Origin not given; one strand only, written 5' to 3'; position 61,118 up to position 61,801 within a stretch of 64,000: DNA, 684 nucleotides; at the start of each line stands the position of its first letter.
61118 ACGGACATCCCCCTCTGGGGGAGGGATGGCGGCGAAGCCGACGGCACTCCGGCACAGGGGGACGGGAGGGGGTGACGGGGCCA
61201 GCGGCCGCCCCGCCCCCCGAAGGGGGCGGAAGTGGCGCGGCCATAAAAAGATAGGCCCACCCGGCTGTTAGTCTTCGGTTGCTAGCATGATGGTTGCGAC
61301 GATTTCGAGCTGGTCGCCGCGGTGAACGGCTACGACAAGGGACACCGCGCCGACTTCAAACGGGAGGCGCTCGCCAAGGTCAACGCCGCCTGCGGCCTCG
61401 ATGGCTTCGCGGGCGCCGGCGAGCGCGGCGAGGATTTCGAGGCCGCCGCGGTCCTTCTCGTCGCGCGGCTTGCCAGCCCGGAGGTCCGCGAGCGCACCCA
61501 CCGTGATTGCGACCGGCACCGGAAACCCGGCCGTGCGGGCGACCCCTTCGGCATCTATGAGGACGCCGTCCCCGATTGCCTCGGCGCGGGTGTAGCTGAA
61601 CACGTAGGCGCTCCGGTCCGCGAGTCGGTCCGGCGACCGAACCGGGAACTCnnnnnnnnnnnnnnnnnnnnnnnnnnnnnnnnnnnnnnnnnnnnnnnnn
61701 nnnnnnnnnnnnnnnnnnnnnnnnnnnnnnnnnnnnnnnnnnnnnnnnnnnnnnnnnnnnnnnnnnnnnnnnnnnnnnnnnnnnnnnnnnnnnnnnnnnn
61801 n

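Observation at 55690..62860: Lamassu-like operon bracketed by two directly repeated cassettes: leader A + variable small gene(s) + hairpin element B + palindrome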

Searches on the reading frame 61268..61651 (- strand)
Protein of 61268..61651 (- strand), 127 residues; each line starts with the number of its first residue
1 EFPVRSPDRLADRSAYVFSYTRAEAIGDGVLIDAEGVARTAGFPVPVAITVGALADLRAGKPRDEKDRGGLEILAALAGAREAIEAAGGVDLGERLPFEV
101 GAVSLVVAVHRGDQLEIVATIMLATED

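Call 72: find_homologous_proteins(query=A9, max_evalue=0.01)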
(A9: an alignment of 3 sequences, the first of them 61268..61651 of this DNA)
Query A9 (3 sequences) (127 aa, profile of the alignment): 74 proteins with E <= 0.01 among 8000 candidates.
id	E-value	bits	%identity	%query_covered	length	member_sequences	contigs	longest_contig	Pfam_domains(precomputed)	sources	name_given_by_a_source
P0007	2.4e-50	187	42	87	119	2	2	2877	-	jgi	-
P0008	1.5e-28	117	39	90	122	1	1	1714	-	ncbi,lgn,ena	-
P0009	2.5e-12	65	37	87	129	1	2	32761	PF20213.4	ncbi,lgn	ncbi:MAG: DUF6573 family protein [Sedimenticola sp.]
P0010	7.4e-12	63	39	87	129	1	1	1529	PF20213.4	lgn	-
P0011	9.6e-12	63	36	87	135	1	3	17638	PF20213.4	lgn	-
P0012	4.0e-11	61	36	90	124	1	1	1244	PF20213.4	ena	-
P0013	2.0e-10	58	34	87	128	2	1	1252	PF20213.4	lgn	-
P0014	2.1e-10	58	33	87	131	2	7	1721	PF20213.4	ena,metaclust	metaclust:\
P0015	2.9e-10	58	38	85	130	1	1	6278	PF20213.4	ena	-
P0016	3.1e-10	58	32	87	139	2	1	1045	PF20213.4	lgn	-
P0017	3.2e-10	58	35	88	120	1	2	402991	PF20213.4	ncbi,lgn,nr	ncbi:MAG: hypothetical protein NTU66_06040 [Elusimicrobia bacterium]|nr:hypothetical protein [Elusim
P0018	4.0e-10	58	34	87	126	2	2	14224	PF20213.4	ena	-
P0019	4.9e-10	57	38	87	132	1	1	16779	PF20213.4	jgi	jgi:hypothetical protein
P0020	9.1e-10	56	38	87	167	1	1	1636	PF20213.4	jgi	jgi:hypothetical protein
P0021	1.9e-9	55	43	48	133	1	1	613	PF20213.4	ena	-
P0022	2.1e-9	55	36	87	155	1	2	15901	PF20213.4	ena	-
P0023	2.3e-9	55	38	87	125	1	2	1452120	PF20213.4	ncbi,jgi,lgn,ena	jgi:hypothetical protein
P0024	3.0e-9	55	40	87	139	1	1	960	PF20213.4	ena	-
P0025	4.6e-9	54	46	43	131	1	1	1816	PF20213.4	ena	-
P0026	5.7e-9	54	33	90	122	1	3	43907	PF20213.4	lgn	-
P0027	5.9e-9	54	65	27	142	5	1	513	PF20213.4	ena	-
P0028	8.1e-9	53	37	87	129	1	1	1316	PF20213.4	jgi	-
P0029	9.0e-9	53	33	87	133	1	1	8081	PF20213.4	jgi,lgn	-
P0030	9.3e-9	53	52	39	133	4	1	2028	PF20213.4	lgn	-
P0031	1.1e-8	53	34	87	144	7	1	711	PF20213.4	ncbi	-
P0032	1.2e-8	53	35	87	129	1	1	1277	PF20213.4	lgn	-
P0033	1.4e-8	53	36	96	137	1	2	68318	PF20213.4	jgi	jgi:hypothetical protein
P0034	1.4e-8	53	47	46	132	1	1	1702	PF20213.4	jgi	jgi:hypothetical protein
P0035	1.5e-8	52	36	87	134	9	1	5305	PF20213.4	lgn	-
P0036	1.6e-8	52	34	87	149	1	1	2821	PF20213.4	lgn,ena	-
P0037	1.7e-8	52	56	31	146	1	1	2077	PF20213.4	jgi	jgi:hypothetical protein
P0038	1.9e-8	52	37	87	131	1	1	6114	PF20213.4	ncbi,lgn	-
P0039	2.5e-8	52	34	87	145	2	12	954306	PF20213.4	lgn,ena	-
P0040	3.4e-8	51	62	27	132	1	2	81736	PF20213.4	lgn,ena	-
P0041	6.6e-8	50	36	87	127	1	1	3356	PF20213.4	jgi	jgi:hypothetical protein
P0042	6.9e-8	50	38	87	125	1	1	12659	PF20213.4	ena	-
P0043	7.1e-8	50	38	85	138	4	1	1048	PF20213.4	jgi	jgi:hypothetical protein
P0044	7.4e-8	50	53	35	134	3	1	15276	PF20213.4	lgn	-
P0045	8.9e-8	50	55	33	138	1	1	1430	PF20213.4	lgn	-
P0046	9.0e-8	50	33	82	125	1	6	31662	PF20213.4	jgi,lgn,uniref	uniref:Uncharacterized protein n=1 Tax=viral metagenome TaxID=1070528 RepID=A0A6H1ZH32_9ZZZZ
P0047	1.4e-7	49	56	27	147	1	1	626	PF20213.4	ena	-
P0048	1.5e-7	49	65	27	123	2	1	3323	PF20213.4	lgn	-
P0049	1.6e-7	49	62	27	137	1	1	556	PF20213.4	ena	-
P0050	1.7e-7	49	35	87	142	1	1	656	PF20213.4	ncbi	-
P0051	1.9e-7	49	54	28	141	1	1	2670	PF20213.4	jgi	jgi:hypothetical protein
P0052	2.2e-7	49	43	42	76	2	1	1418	PF20213.4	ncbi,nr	ncbi:MAG: hypothetical protein EBZ50_13900, partial [Alphaproteobacteria bacterium]|nr:hypothetical 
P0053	2.9e-7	48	33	87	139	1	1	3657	PF20213.4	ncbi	-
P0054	3.5e-7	48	34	87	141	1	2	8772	PF20213.4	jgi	jgi:hypothetical protein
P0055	4.9e-7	48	59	27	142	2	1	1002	PF20213.4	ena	-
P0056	7.2e-7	47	53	27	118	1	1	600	PF20213.4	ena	-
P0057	1.0e-6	47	56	27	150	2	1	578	PF20213.4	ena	-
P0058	1.1e-6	46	38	90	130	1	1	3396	PF20213.4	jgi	jgi:hypothetical protein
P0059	1.4e-6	46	52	39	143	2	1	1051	PF20213.4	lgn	-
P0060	1.4e-6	46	31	87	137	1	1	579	PF20213.4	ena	-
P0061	1.6e-6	46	47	39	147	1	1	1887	PF20213.4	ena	-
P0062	1.9e-6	46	46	31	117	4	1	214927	PF20213.4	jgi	jgi:hypothetical protein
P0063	2.0e-6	46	35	87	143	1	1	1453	PF20213.4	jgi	jgi:hypothetical protein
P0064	2.1e-6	46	35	87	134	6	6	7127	PF20213.4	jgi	jgi:hypothetical protein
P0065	2.1e-6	46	59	27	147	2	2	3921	PF20213.4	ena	-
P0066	2.7e-6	45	49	34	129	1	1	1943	PF20213.4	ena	-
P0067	2.7e-6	45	43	53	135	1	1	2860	PF20213.4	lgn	-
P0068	3.1e-6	45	49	35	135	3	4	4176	PF20213.4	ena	-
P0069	3.9e-6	45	36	85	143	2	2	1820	PF20213.4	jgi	jgi:hypothetical protein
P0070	4.3e-6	45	34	87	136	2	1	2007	PF20213.4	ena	-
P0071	2.6e-5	42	57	29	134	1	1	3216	PF20213.4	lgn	-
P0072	3.0e-5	42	63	25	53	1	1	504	PF20213.4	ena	-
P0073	6.8e-5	41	50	34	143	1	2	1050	PF20213.4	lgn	-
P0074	9.6e-5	40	46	36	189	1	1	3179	PF20213.4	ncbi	-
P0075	1.1e-4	40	32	85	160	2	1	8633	PF20213.4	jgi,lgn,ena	jgi:hypothetical protein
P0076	1.4e-4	40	42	41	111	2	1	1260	PF20213.4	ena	-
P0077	2.2e-4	39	57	27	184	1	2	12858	PF20213.4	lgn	-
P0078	3.2e-4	39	41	47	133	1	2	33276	PF20213.4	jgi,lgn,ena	-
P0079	1.4e-3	36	55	27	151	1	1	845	PF20213.4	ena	-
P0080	5.1e-3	35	34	87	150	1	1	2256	PF20213.4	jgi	-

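Call 73: find_encoding_contigs(protein=P0007, flank=10000)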
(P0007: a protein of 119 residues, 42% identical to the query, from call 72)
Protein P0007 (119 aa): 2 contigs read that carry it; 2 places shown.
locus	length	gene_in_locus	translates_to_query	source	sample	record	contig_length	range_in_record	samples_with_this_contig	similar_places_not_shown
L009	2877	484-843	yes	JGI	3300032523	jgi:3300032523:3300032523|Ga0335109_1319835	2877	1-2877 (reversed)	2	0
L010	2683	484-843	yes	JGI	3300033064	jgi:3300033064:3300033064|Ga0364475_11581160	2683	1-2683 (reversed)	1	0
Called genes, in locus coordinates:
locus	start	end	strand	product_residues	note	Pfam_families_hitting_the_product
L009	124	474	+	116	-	-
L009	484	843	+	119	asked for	-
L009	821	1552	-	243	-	PF07731:Cu-oxidase_2 (faint), PF07732:Cu-oxidase_3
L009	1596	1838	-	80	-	-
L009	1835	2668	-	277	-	PF13401:AAA_22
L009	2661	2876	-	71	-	?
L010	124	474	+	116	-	-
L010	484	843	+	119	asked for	-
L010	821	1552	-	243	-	PF07731:Cu-oxidase_2 (faint), PF07732:Cu-oxidase_3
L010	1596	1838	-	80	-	-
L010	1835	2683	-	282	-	?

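Call 74: find_encoding_contigs(protein=P0008, flank=10000)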
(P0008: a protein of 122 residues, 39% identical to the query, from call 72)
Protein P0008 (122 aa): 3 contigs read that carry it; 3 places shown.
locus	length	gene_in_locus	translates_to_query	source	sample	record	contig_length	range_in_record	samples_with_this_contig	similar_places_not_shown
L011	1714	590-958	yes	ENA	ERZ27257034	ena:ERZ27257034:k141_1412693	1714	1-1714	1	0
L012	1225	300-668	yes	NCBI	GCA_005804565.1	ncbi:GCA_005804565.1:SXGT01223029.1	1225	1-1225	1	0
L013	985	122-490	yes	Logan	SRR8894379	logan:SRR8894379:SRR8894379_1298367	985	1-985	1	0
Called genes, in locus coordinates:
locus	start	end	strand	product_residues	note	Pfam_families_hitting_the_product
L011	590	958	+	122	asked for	-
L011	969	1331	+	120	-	-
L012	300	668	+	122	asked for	-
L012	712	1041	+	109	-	-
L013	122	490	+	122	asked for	-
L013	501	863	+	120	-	-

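Call 75: find_encoding_contigs(protein=P0009, flank=8000, max_places=2)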
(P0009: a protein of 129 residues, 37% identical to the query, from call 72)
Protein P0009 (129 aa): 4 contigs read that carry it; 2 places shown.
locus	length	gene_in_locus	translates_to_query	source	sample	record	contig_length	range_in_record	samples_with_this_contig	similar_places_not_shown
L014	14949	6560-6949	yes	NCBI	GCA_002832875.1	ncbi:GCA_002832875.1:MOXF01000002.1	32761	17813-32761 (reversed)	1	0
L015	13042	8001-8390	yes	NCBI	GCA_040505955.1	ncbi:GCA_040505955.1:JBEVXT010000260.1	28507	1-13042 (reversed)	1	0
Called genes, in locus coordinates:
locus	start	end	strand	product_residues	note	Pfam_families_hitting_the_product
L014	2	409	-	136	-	?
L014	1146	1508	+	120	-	PF01656:CbiA, PF02374:ArsA_ATPase (weak), PF09140:MipZ, PF10609:ParA (weak), PF13614:AAA_31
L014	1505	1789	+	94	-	-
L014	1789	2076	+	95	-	-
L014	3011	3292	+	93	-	-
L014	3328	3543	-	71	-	-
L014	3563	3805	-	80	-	-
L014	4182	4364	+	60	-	-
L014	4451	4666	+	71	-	PF05406:WGR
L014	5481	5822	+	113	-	-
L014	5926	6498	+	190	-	-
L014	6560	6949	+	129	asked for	PF20213:DUF6573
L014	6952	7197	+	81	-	-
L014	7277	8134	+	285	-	PF13479:AAA_24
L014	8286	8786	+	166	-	PF05565:Sipho_Gp157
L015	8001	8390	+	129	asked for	PF20213:DUF6573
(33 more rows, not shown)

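Call 81: search_dna_similar(query=P0009, collection=plasmids, mode=protein, max_evalue=0.001, max_rows=15)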
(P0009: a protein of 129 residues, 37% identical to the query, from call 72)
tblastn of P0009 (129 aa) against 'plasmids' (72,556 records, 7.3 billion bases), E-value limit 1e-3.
Records with a match: 293; places in all: 303; records where one place covers at least 80% of the query: 290.
Best place of each record, by identity: 60-80% 3; <60% 290.
By first word of the organism name: Xanthomonas 129; Streptomyces 37; uncultured 20; Acinetobacter 16; Prescottella 11; Rhodococcus 9; Burkholderia 7; Nocardia 6; Halomonas 4; Paenibacillus 4; and 35 more.
By predicted mobility (MOB-suite, as given by PLSDB): conjugative 164; non-mobilizable 96; mobilizable 33.
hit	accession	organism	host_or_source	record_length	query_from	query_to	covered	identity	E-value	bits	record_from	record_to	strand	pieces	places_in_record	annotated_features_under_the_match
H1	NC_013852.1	Allochromatium vinosum DSM 180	-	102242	1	129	100%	62.3%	8e-43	156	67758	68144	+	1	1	DUF6573 family protein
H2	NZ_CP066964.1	Xanthomonas campestris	Barbarea vulgaris,Cell Culture,leaf ...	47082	4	129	98%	60.1%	4e-36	137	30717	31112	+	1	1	DUF6573 family protein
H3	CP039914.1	Agrobacterium tumefaciens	-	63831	4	129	98%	59.8%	1e-39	147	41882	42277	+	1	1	hypothetical protein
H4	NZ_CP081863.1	Cellulomonas sp. C5510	-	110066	3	129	98%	58.9%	3e-32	125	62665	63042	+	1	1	DUF6573 family protein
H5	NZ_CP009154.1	Burkholderia pseudomallei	environmental sample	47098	4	129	98%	59.1%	6e-39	145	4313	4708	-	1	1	DUF6573 family protein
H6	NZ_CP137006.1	Citrobacter koseri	Homo sapiens,sputum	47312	4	129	98%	59.1%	6e-39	145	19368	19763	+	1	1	DUF6573 family protein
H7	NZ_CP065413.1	Pseudomonas aeruginosa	Homo sapiens,metagenomic assembly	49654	4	129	98%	58.3%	2e-39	146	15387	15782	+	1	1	DUF6573 family protein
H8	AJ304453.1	uncultured bacterium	-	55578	4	129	98%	58.3%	2e-39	146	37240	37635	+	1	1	hypothetical protein 39.4 kDa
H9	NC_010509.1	Methylobacterium radiotolerans JCM 2831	-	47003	4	129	98%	58.3%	8e-37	139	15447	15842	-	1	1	DUF6573 family protein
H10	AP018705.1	uncultured bacterium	-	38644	1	129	100%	56.6%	6e-39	145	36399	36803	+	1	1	hypothetical protein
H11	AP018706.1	uncultured bacterium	-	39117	1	129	100%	56.6%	6e-39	145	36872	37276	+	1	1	hypothetical protein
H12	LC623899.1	uncultured bacterium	-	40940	1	129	100%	56.6%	2e-37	140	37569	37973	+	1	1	hypothetical protein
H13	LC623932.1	uncultured bacterium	-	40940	1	129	100%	56.6%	2e-37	140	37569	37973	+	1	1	hypothetical protein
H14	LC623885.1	uncultured bacterium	-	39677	1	129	100%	56.6%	3e-37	140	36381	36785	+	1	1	hypothetical protein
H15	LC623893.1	uncultured bacterium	-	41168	1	129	100%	56.6%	3e-37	140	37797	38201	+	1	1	hypothetical protein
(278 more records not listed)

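Call 82: get_annotated_region(hit=H7, flank=9000)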
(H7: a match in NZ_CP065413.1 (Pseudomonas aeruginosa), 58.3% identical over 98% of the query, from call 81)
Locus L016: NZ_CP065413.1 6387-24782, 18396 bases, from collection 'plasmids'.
description: Pseudomonas aeruginosa isolate P33 plasmid pP33-1, complete sequence
organism: Pseudomonas aeruginosa (NCBI taxid 287)
taxonomy: Bacteria; Pseudomonadota; Gammaproteobacteria; Pseudomonadales; Pseudomonadaceae; Pseudomonas; Pseudomonas aeruginosa
host: -; source: Homo sapiens,metagenomic assembly; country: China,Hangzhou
typing (MOB-suite, as given by PLSDB): non-mobilizable; mating-pair formation MPF_T
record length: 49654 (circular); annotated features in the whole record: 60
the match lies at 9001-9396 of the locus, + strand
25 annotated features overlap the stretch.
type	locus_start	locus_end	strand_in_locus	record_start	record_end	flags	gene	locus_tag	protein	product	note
CDS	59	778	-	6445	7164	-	virB5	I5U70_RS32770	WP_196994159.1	P-type DNA transfer protein VirB5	-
CDS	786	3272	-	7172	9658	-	-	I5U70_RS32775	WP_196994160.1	VirB4 family type IV secretion/conjugal transfer ATPase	-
CDS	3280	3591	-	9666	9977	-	-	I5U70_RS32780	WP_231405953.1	VirB3 family type IV secretion system protein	-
CDS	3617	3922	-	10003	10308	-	-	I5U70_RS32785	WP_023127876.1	TrbC/VirB2 family protein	-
CDS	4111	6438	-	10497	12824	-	topA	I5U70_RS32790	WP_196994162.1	type I DNA topoisomerase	GO:0006260 - DNA replication [Evidence IEA]; GO:0006265 - DNA topological change [Evidence IEA]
CDS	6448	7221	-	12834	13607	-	-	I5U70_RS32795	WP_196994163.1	lytic transglycosylase domain-containing protein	-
CDS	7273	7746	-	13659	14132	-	-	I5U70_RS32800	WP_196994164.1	hypothetical protein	-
CDS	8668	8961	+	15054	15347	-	-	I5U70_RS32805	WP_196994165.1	hypothetical protein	-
CDS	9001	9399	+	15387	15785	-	-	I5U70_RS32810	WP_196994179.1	DUF6573 family protein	-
CDS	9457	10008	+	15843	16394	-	-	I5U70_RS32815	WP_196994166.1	hypothetical protein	-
CDS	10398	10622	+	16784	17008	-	-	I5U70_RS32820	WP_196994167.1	hypothetical protein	-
CDS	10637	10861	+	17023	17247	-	-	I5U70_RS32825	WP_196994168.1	hypothetical protein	-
CDS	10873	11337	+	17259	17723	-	-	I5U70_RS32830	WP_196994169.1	hypothetical protein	-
CDS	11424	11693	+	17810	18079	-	-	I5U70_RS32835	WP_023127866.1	hypothetical protein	-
CDS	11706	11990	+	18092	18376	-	-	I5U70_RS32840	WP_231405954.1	hypothetical protein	-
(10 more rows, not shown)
